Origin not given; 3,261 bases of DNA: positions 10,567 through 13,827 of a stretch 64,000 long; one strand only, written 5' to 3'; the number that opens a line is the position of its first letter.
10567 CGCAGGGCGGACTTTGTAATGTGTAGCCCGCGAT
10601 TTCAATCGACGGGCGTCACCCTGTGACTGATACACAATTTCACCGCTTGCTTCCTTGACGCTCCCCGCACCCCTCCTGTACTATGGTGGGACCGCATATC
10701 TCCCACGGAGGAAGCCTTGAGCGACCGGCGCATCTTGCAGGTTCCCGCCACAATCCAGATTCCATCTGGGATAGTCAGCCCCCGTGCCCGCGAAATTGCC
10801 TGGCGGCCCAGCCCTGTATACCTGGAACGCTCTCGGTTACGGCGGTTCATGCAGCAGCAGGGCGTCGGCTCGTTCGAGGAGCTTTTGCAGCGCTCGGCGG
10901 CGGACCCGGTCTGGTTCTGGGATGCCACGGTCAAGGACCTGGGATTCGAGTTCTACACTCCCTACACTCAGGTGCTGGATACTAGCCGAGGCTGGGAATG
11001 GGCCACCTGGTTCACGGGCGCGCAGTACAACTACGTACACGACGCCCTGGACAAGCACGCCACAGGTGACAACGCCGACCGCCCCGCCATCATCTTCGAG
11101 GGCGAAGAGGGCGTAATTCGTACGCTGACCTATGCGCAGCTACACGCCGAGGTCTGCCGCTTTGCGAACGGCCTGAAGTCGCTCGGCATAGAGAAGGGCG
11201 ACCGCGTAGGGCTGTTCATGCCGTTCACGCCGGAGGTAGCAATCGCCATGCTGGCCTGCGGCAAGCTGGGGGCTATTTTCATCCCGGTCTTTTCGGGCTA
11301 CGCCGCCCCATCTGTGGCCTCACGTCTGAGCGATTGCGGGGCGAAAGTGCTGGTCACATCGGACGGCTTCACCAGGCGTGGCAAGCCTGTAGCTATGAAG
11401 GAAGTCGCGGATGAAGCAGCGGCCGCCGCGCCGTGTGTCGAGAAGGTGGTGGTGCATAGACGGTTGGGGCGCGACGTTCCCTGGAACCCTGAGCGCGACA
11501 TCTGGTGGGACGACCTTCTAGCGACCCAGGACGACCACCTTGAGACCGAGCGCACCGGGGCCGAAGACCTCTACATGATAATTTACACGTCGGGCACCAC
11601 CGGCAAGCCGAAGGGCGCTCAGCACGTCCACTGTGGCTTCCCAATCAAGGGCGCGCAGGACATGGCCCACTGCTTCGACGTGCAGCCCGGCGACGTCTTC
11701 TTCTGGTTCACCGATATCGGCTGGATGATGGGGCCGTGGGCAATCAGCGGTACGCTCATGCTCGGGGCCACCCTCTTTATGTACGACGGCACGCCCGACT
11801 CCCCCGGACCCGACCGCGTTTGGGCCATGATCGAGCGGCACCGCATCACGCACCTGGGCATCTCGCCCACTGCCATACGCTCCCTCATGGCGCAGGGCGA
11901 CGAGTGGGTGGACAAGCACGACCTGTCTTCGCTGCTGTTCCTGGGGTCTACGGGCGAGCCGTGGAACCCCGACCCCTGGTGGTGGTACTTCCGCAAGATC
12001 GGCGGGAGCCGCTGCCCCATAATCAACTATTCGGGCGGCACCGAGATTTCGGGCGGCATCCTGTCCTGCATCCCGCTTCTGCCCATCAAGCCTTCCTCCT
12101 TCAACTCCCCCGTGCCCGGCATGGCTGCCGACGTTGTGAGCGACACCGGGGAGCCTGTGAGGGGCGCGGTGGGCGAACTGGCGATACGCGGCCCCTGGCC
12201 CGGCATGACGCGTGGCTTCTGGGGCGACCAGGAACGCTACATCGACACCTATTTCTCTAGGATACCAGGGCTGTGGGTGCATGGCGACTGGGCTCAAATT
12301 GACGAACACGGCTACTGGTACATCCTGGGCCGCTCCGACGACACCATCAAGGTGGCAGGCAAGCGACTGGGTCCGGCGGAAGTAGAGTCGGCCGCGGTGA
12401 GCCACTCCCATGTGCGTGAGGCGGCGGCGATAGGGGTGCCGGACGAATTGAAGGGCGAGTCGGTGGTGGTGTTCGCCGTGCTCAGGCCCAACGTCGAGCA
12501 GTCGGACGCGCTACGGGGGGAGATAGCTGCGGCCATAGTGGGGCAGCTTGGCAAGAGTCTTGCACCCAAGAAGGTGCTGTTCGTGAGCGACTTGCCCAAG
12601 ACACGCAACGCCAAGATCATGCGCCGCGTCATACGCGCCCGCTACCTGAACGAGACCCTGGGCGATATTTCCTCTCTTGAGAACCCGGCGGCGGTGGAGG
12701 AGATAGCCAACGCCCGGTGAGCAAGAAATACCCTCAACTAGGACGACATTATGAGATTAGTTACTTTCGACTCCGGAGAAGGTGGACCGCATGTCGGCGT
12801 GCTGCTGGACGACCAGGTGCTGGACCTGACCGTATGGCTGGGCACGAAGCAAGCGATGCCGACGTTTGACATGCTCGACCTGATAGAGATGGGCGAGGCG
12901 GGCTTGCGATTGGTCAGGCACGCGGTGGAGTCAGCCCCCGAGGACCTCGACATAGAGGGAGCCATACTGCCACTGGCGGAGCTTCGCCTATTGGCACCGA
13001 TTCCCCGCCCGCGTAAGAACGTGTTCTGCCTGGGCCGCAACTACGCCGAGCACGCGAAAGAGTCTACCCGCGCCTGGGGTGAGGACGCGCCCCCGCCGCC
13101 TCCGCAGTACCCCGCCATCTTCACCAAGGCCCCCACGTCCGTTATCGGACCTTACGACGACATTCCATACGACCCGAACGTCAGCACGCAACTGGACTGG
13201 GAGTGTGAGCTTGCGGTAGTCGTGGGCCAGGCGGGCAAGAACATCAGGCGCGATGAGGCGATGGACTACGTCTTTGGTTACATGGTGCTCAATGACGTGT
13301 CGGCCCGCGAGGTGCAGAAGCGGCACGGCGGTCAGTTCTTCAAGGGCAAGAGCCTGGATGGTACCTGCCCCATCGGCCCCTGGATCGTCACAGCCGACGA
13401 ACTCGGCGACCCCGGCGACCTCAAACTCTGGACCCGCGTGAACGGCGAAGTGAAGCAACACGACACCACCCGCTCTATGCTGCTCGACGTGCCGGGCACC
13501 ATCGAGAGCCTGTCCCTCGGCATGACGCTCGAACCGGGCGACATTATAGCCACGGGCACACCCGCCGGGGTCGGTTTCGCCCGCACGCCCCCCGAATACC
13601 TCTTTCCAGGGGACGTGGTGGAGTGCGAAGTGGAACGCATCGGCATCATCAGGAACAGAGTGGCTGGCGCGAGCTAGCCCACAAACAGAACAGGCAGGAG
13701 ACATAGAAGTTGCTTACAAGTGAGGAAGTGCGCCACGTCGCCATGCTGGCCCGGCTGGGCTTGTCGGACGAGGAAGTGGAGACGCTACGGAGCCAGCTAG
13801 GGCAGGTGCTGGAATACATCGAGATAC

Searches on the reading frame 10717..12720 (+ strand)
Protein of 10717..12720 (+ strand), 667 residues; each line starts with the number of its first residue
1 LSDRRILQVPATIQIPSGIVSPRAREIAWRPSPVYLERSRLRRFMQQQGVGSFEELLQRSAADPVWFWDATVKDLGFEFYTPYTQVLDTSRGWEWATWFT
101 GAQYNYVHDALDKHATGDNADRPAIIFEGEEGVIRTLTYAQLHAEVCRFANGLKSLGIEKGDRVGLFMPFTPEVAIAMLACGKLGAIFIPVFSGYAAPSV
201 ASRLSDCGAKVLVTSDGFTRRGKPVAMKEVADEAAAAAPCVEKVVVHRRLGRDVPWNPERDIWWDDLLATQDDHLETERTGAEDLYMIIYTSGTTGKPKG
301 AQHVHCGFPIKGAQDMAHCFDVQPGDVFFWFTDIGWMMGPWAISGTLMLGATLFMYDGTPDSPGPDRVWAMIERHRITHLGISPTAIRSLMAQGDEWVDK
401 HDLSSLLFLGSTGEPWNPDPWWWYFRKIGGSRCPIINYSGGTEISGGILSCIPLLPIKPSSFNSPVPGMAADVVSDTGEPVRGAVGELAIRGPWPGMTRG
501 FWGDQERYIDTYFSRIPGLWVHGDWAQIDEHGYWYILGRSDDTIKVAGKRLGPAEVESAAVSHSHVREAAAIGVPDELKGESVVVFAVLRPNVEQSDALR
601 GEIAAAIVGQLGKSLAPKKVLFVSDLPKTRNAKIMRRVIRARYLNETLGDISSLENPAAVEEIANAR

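Call 43: search_protein_families(library=pfam, proteins=[window:10717-12720:+], max_evalue=0.001)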
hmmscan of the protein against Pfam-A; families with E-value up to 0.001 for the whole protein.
window:10717-12720:+ (667 aa): 3 families
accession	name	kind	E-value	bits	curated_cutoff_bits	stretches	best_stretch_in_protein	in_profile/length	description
PF00501.34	AMP-binding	-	8.6e-81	272.1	29.9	1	117-502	6-384/384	AMP-binding enzyme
PF13193.12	AMP-binding_C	-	3.9e-21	76.2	24.5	1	555-633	1-76/76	AMP-binding enzyme C-terminal domain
PF16177.11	ACAS_N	-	1.5e-11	44.3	27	1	54-109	2-54/55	Acetyl-coenzyme A synthetase N-terminus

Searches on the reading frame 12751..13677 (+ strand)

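Call 43: search_protein_families(library=pfam, proteins=[window:12751-13677:+], max_evalue=0.001)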
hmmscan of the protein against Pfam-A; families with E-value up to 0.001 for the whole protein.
window:12751-13677:+ (308 aa): 2 families
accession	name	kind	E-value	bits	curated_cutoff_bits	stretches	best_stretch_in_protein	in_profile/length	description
PF01557.24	FAA_hydrolase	-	1.3e-74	250.9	23.9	1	91-304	2-213/214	Fumarylacetoacetate (FAA) hydrolase C-terminal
PF10370.14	Rv2993c-like_N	-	0.00024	22.4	21.3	0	67-83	34-50/50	Rv2993c-like, N-terminal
